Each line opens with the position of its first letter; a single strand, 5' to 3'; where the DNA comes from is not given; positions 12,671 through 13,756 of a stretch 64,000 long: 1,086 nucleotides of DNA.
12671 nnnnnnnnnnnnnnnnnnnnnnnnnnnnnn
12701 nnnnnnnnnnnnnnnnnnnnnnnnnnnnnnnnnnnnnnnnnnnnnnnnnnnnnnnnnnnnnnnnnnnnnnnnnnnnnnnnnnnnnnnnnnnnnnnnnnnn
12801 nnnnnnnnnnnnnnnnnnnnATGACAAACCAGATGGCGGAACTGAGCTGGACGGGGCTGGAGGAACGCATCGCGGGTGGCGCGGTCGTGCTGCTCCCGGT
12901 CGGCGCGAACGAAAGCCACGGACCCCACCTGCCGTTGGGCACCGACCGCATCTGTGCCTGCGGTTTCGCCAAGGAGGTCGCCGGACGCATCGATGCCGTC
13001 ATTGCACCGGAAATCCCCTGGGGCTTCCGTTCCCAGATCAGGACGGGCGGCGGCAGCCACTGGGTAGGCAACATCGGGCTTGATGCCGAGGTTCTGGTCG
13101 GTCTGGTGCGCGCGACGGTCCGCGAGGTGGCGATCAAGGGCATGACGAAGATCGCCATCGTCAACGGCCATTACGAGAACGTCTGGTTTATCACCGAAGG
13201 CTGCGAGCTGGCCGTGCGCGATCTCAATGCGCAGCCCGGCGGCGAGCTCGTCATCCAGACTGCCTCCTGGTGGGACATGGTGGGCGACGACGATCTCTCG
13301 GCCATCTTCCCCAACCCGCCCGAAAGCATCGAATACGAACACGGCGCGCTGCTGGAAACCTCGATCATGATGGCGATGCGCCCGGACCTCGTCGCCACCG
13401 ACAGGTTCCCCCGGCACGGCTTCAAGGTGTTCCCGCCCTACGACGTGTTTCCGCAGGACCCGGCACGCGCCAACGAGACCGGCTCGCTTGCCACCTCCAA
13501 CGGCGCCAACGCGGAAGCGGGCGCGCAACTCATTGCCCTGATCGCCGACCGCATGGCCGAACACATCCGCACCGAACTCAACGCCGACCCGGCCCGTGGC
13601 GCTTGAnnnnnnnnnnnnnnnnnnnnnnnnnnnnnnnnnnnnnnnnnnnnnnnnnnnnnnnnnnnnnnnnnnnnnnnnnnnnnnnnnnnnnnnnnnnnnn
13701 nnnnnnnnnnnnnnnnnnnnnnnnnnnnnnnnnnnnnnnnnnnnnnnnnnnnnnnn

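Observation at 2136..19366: Candidate amine / N-methyl-amine catabolic neighbourhood combining a Rieske oxygenase, GGT, a creatininase-family amidase, an isochorismatase-like amidase, a Pot-type importer, a DgcA/TMADH-like demethylase and a PuuB-like oxidase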

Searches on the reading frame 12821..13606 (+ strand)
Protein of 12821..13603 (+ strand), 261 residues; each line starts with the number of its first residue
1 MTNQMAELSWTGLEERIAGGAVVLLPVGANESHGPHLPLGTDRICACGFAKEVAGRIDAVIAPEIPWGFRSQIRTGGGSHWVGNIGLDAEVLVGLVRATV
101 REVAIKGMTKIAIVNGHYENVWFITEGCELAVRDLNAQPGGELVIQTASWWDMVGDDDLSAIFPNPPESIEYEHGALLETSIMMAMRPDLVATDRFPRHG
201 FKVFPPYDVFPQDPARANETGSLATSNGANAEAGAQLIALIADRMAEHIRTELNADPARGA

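Call 5: search_protein_families(library=ncbifam, proteins=[window:12836-13606:+], max_evalue=0.00001)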
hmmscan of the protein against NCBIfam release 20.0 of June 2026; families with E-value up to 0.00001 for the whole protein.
window:12836-13606:+ (256 aa): 3 families
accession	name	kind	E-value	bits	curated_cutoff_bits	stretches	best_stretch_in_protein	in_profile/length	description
TIGR04448.1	creatininase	equivalog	8e-74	248.4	235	1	2-248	1-246/246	creatininase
TIGR03964.1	mycofact_creat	equivalog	1.3e-21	77.3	172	1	4-246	5-219/228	mycofactocin biosynthesis peptidyl-dipeptidase MftE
NF041098.2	diketo_inos_hlase_IolN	equivalog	1.1e-12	47.7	245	1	4-194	13-193/307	3-dehydro-scyllo-inosose hydrolase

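Call 11: find_homologous_proteins(query=window:12821-13603:+, max_evalue=1e-10)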
Query window:12821-13603:+ (261 aa): 167 proteins with E <= 1e-10 among 2871 candidates; the best 120 are listed.
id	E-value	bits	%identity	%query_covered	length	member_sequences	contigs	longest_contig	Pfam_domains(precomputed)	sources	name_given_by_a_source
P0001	3.1e-158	543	90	100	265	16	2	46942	PF02633.20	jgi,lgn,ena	jgi:creatinine amidohydrolase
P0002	3.8e-145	500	83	99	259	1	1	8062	PF02633.20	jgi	-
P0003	3.2e-133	461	79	100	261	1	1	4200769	PF02633.20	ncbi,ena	-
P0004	1.0e-115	404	69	100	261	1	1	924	PF02633.20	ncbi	-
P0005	8.7e-86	305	54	97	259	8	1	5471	PF02633.20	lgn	-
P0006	3.7e-85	303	54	97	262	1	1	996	PF02633.20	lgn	-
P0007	5.7e-85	303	52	99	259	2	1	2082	PF02633.20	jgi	-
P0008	5.8e-61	224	42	96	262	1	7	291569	PF02633.20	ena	-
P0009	1.4e-60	223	41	96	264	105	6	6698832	PF02633.20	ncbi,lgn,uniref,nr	ncbi:creatininase [Pseudomonas corrugata]|uniref:Creatininase n=1 Tax=Pseudomonas corrugata TaxID=47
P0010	3.0e-60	222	45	92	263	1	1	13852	PF02633.20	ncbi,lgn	-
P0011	3.2e-58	215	42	96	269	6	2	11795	PF02633.20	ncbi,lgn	-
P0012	3.6e-58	215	40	98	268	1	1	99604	PF02633.20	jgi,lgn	-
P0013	1.0e-57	213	42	97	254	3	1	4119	PF02633.20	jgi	jgi:creatinine amidohydrolase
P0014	1.7e-57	213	41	96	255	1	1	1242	PF02633.20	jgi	-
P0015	3.4e-57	212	40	97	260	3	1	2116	PF02633.20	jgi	jgi:creatinine amidohydrolase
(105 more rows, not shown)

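Call 12: find_encoding_contigs(protein=P0001, flank=10000, max_places=3)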
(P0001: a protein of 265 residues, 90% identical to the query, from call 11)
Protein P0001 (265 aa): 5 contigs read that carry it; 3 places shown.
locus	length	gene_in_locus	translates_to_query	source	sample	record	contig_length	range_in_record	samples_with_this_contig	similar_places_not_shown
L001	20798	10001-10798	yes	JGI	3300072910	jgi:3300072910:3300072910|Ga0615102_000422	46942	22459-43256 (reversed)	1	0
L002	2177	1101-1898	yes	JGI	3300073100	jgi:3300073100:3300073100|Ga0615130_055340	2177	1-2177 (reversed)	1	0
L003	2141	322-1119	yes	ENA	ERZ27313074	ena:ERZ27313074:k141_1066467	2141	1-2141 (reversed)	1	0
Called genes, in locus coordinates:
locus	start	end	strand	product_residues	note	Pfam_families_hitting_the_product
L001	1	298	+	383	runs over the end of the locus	PF01266:DAO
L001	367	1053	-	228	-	-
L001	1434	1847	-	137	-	PF12893:Lumazine_bd_2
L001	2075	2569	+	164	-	-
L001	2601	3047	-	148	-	PF13577:SnoaL_4, PF12680:SnoaL_2, PF13474:SnoaL_3 (weak), PF14534:DUF4440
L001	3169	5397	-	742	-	PF22422:MGH1-like_GH, PF03200:Glyco_hydro_63 (faint), PF01204:Trehalase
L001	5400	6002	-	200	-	PF00857:Isochorismatase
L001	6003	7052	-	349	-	PF00005:ABC_tran, PF13304:AAA_21 (faint), PF08402:TOBE_2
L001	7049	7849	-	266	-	PF00528:BPD_transp_1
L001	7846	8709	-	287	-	PF00528:BPD_transp_1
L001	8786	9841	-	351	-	PF01547:SBP_bac_1, PF13416:SBP_bac_8, PF13343:SBP_bac_6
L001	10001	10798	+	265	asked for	PF02633:Creatininase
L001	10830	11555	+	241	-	PF00106:adh_short, PF08659:KR, PF13561:adh_short_C2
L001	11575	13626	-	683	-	PF00724:Oxidored_FMN, PF07992:Pyr_redox_2, PF00070:Pyr_redox (faint), PF00890:FAD_binding_2 (faint), PF01593:Amino_oxidase (faint), PF03486:HI0933_like (weak), PF12831:FAD_oxidored (weak), PF13450:NAD_binding_8 (weak)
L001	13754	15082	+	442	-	PF01266:DAO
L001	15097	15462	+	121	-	PF03692:CxxCxxCC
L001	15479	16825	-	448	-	PF23914:TPR_CcmH_CycH, PF13432:TPR_16 (faint), PF00515:TPR_1 (faint), PF07719:TPR_2 (faint), PF13181:TPR_8 (faint), PF13428:TPR_14 (faint), PF13431:TPR_17 (faint), PF23914:TPR_CcmH_CycH, +1 more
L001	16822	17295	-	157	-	PF03918:CcmH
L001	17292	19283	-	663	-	PF01578:Cytochrom_C_asm, PF16327:CcmF_C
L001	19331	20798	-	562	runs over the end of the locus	PF02776:TPP_enzyme_N, PF00205:TPP_enzyme_M, PF02775:TPP_enzyme_C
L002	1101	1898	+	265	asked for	PF02633:Creatininase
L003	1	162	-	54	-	?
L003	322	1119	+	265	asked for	PF02633:Creatininase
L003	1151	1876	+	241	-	PF00106:adh_short, PF08659:KR, PF13561:adh_short_C2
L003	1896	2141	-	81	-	?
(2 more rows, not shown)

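Call 13: find_encoding_contigs(protein=P0003, flank=10000, max_places=2)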
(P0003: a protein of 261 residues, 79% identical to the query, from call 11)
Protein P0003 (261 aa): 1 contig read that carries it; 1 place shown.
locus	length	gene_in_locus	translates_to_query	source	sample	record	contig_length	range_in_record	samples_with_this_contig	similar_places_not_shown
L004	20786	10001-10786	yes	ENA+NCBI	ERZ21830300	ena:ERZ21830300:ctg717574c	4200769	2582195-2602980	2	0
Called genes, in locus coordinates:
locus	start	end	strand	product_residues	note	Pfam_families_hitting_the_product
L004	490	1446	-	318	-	PF03255:ACCA, PF01039:Carboxyl_trans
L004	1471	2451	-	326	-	PF03328:HpcH_HpaI, PF15617:C-C_Bond_Lyase (faint), PF22484:DUF6986 (weak)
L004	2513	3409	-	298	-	PF02899:Phage_int_SAM_1, PF13495:Phage_int_SAM_4 (weak), PF00589:Phage_integrase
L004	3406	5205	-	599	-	-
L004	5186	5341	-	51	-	-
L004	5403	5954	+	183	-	PF13238:AAA_18 (weak), PF13671:AAA_33 (weak), PF01202:SKI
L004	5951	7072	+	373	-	PF00465:Fe-ADH, PF13685:Fe-ADH_2, PF01761:DHQ_synthase, PF24621:DHQS_C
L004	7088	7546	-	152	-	PF00903:Glyoxalase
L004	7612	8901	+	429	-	PF01595:CNNM, PF00571:CBS, PF03471:CorC_HlyC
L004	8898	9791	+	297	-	PF03547:Mem_trans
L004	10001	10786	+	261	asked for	PF02633:Creatininase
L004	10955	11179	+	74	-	-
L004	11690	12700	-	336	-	PF01418:HTH_6, PF13580:SIS_2 (faint), PF01380:SIS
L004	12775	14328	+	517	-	PF00496:SBP_bac_5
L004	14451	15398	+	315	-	PF19300:BPD_transp_1_N, PF00528:BPD_transp_1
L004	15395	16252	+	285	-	PF12911:OppC_N, PF00528:BPD_transp_1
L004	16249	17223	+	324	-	PF02463:SMC_N (faint), PF00005:ABC_tran, PF08352:oligo_HPY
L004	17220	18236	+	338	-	PF00005:ABC_tran, PF13304:AAA_21 (faint), PF08352:oligo_HPY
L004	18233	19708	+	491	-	PF07364:DUF1485, PF07171:MlrC_C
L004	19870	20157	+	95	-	-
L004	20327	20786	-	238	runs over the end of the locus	PF00392:GntR, PF07729:FCD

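Call 15: search_solved_structures(query=window:12821-13603:+, max_evalue=0.00001, show_alignments=1)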
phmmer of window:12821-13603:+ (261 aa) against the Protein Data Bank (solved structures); distinct sequences matched with E-value up to 0.00001: 7.
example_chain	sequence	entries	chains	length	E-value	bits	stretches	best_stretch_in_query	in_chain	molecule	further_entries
3a6e_A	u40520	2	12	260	1.4e-56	194.9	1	6-252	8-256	Creatinine amidohydrolase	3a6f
1j2t_A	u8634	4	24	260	3.5e-56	193.5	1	6-252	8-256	creatinine amidohydrolase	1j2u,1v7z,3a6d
3a6j_A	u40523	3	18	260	9.2e-56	192.2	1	6-252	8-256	Creatinine amidohydrolase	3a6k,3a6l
3a6g_A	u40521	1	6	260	8.7e-55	189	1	6-252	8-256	Creatinine amidohydrolase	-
1q3k_A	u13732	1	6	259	1.5e-54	188.2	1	6-250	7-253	creatininase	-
3a6h_A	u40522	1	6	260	3.2e-54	187.1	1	6-252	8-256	Creatinine amidohydrolase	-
3no4_A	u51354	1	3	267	6.6e-10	41.8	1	9-151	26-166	creatinine amidohydrolase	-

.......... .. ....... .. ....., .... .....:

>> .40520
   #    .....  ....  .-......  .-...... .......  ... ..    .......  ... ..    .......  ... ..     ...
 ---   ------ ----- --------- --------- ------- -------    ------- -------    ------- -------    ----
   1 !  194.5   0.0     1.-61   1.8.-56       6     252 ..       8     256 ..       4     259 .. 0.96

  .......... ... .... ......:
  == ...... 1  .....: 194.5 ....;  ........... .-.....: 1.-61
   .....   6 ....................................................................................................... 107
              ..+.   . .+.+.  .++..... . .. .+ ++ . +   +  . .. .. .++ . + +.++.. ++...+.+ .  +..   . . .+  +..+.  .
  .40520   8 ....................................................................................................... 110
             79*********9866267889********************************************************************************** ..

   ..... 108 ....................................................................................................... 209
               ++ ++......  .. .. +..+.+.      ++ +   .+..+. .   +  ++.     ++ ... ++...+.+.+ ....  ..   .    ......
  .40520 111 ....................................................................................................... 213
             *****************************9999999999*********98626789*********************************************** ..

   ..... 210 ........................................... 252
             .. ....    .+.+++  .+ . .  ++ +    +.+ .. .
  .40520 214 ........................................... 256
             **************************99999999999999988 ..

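Call 23: find_related_loci(query=A1, collection=genome_contigs, flank=10000)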
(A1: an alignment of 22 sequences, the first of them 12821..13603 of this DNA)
Query A1 (261 aa) in genome_contigs; peptide patterns used: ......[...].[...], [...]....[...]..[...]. (x = any residue, [..] = any of these).
600 stretches matched a pattern (row limit reached: there are more); 583 encode a relative of the query (tblastn E <= 1e-3); the best 80 are kept; 80 distinct loci.
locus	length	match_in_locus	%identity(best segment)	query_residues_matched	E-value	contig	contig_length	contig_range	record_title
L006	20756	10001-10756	55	3-255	8e-91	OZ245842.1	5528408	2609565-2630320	MAG: Alphaproteobacteria bacterium isolate 8fa29e53-599d-4395-9acb-6f40a3095647 genome assembly, chromosome: 1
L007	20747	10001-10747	41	4-254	9e-65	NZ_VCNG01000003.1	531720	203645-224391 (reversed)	Pseudomonas sp. ICMP22404 contig00003, whole genome shotgun sequence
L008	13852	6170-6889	45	5-243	2e-64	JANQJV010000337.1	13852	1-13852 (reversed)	MAG: Azospirillaceae bacterium isolate PL25a_bin.129 k99_3157126, whole genome shotgun sequence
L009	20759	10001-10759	39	2-256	7e-63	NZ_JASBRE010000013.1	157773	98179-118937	Pseudomonas sp. AL03 NODE_13_length_157773_cov_79.944255, whole genome shotgun sequence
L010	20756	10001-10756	41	1-253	5e-62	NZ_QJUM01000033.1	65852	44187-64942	Phytopseudomonas dryadis strain P26B NODE_33_length_65852_cov_70.583294, whole genome shotgun sequence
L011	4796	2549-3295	42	4-253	2e-61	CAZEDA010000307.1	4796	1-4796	MAG TPA_asm: uncultured Rhodocyclaceae bacterium isolate binchicken_co214_147 genome assembly, contig: NODE_25428_length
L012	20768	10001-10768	41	2-254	4e-61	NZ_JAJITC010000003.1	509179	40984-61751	Paraburkholderia translucens strain MMS20-SJTN17 contig3, whole genome shotgun sequence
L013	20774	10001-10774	39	1-254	4e-61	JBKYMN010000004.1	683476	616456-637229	Enterobacterales bacterium AE_CKDN230030158-1A_HGKHYDSX7 4, whole genome shotgun sequence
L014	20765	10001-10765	41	1-253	2e-60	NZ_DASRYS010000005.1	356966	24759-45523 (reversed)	MAG: Hyphomicrobium sp. isolate SMAG_U13460 k141_54930, whole genome shotgun sequence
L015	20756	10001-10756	40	2-252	4e-60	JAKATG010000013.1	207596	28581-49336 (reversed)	MAG: Proteobacteria bacterium isolate YP2.bin35 NODE_56_length_207596_cov_8.531872, whole genome shotgun sequence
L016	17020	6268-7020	40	5-256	1e-59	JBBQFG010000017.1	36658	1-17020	MAG: Elainellales cyanobacterium isolate Co_metawrap_1042 Cmw_1042_k141_13832312_length_36658_cov_172.6425, whole genome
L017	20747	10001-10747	42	4-254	5e-66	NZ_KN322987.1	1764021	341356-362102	Pseudomonas mediterranea CFBP 5447 scaffold36, whole genome shotgun sequence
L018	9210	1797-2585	41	2-259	2e-59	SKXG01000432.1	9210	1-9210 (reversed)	MAG: Pseudomonadales bacterium isolate CSSed162cmB_233 CSSed16-2cmB-30106, whole genome shotgun sequence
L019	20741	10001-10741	39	5-253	3e-59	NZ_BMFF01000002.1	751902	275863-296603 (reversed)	Halopseudomonas salina strain CGMCC 1.12482 sequence02, whole genome shotgun sequence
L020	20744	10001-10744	39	4-253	8e-59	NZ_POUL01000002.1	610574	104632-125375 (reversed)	Stutzerimonas stutzeri strain 4C29 NODE_2_length_610574_cov_17.8868, whole genome shotgun sequence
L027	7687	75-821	39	5-254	3e-56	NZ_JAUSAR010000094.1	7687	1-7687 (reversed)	MAG: Aquabacterium sp. isolate E6_maxbin.085_sub E6_k141_232367, whole genome shotgun sequence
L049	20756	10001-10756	34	4-254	1e-51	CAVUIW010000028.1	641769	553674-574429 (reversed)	MAG: uncultured Alphaproteobacteria bacterium isolate MFD04651.bin.2.99 genome assembly, contig: contig_9677, whole geno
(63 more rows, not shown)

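Call 26: search_protein_families(library=pfam, proteins=[L027:836-1522:+, L027:1519-2325:+, L027:2322-3026:+, L027:3153-4715:+, L010:5970-6974:+, L010:7048-8073:+, L010:9006-10004:+, L006:7449-8867:+, L006:8872-9984:+, L006:10778-12550:-], max_evalue=0.00001)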
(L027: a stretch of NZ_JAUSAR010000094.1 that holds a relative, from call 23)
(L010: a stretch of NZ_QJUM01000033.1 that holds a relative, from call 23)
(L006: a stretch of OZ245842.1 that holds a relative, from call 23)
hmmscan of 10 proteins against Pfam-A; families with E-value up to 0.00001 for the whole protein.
L027:836-1522:+ (228 aa): 1 family
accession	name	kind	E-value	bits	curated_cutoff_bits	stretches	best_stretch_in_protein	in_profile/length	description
PF00857.26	Isochorismatase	-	5.2e-46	157.4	27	1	16-212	1-174/175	Isochorismatase domain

L027:1519-2325:+ (268 aa): 2 families
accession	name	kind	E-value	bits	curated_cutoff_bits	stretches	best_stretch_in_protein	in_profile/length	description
PF00753.33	Lactamase_B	-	2e-14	54.5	22.7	1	35-248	5-192/196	Metallo-beta-lactamase superfamily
PF12706.13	Lactamase_B_2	-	2.1e-06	27.9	27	1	79-223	9-160/200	Beta-lactamase superfamily domain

L027:2322-3026:+ (234 aa): 0 families

L027:3153-4715:+ (520 aa): 6 families
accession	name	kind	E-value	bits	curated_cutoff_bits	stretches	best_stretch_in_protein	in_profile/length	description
PF02518.31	HATPase_c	-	4.7e-29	101.5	26.4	1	410-516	2-107/111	Histidine kinase-, DNA gyrase B-, and HSP90-like ATPase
PF08448.16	PAS_4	-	1e-20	74.4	23.1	1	29-135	1-108/110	PAS fold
PF00512.31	HisKA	-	2.3e-18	66.5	26.9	1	297-362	2-66/66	His Kinase A (phospho-acceptor) domain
PF08447.18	PAS_3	-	2.9e-13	50.3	25.6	1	184-270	2-88/89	PAS fold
PF13426.13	PAS_9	-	1.9e-09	38.2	27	0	218-276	47-103/103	PAS domain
PF00989.32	PAS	-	1.2e-07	32.2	22.6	1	24-115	2-95/113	PAS fold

L010:5970-6974:+ (334 aa): 2 families
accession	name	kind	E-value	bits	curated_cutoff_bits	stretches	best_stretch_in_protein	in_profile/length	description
PF09084.16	NMT1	-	3.6e-20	73.2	20.5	1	46-254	5-216/216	NMT1/THI5 like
PF13379.11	NMT1_2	-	1.5e-14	54.8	24.7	1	32-257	5-246/252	NMT1-like family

L010:7048-8073:+ (341 aa): 1 family
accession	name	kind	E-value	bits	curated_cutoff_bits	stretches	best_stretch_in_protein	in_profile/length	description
PF00487.30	FA_desaturase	-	4.4e-34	118.8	29.7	1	37-296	2-250/253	Fatty acid desaturase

L010:9006-10004:+ (332 aa): 1 family
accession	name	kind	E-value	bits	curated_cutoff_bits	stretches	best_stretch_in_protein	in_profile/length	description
PF00892.27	EamA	-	2.8e-21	76.7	28.2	2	46-173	5-134/135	EamA-like transporter family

L006:7449-8867:+ (472 aa): 2 families
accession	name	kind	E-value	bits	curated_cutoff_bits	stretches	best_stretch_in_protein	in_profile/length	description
PF01546.33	Peptidase_M20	-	6.4e-28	98.5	24.6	1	146-463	1-204/206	Peptidase family M20/M25/M40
PF07687.19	M20_dimer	-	6.8e-18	65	21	1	250-360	2-102/107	Peptidase dimerisation domain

L006:8872-9984:+ (370 aa): 1 family
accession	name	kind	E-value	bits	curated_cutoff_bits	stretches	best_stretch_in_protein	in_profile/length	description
PF09084.16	NMT1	-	3e-36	125.8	20.5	1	78-294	2-214/216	NMT1/THI5 like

L006:10778-12550:- (590 aa): 3 families
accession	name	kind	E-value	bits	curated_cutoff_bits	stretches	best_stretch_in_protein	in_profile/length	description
PF17768.7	RecJ_OB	-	6.4e-21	74.9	27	1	475-584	1-107/107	RecJ OB domain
PF01368.27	DHH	-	5.2e-20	72.4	28.1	1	92-248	2-125/125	DHH family, N-terminal domain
PF02272.25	DHHA1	-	7.1e-16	59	25.9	1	366-460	3-100/102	DHHA1 domain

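Call 27: search_protein_families(library=pfam, proteins=[L049:1198-1965:+, L049:2262-3062:+, L049:6013-6822:+, L049:7015-7911:-, L049:8536-9807:+, L049:12527-13981:+, L049:14317-15372:-, L049:17129-18463:-, L049:18460-19677:-, L049:19711-20748:-], max_evalue=0.00001)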
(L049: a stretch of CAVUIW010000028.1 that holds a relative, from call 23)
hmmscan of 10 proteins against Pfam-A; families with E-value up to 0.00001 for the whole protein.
L049:1198-1965:+ (255 aa): 1 family
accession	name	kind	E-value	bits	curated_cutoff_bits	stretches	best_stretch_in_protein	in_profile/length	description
PF06253.16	MTTB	-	1e-122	410.2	25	1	1-251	250-500/500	Trimethylamine methyltransferase (MTTB)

L049:2262-3062:+ (266 aa): 2 families
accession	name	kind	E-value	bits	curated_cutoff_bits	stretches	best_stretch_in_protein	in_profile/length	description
PF00378.25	ECH_1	-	1.1e-51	176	27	1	26-245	4-222/251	Enoyl-CoA hydratase/isomerase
PF16113.10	ECH_2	-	2.2e-27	96.9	27.2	1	28-230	1-201/335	Enoyl-CoA hydratase/isomerase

L049:6013-6822:+ (269 aa): 2 families
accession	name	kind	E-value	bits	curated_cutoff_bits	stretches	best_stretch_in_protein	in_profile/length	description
PF13561.12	adh_short_C2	-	6.4e-38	131.1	27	1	15-247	4-228/236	Enoyl-(Acyl carrier protein) reductase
PF00106.31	adh_short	-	8.8e-33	113.9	26.6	1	9-190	2-186/195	short chain dehydrogenase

L049:7015-7911:- (298 aa): 0 families

L049:8536-9807:+ (423 aa): 0 families

L049:12527-13981:+ (484 aa): 0 families

L049:14317-15372:- (351 aa): 2 families
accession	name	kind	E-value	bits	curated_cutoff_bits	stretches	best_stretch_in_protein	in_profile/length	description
PF03328.21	HpcH_HpaI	-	8.8e-32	110.6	25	1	91-293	1-221/221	HpcH/HpaI aldolase/citrate lyase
PF15617.12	C-C_Bond_Lyase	-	1.2e-08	35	28.4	0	272-338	237-303/320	C-C_Bond_Lyase of the TIM-Barrel fold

L049:17129-18463:- (444 aa): 2 families
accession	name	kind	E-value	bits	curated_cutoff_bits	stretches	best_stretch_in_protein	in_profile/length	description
PF03972.19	MmgE_PrpD_N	-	8.6e-56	189.3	32.1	1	21-226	20-238/244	MmgE/PrpD N-terminal domain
PF19305.4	MmgE_PrpD_C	-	2.9e-33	115.5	32.1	1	250-401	1-157/173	MmgE/PrpD C-terminal domain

L049:18460-19677:- (405 aa): 1 family
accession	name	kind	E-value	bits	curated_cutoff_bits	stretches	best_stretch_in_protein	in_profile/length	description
PF02515.22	CoA_transf_3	-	1e-95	321.4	23.3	1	25-383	1-364/366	CoA-transferase family III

L049:19711-20748:- (345 aa): 2 families
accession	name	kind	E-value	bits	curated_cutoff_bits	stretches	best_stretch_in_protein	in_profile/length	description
PF03466.25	LysR_substrate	-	1.4e-38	132.9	28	1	113-313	3-200/209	LysR substrate binding domain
PF00126.33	HTH_1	-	6.3e-25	87.3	26.6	1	28-87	1-60/60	Bacterial regulatory helix-turn-helix protein, lysR family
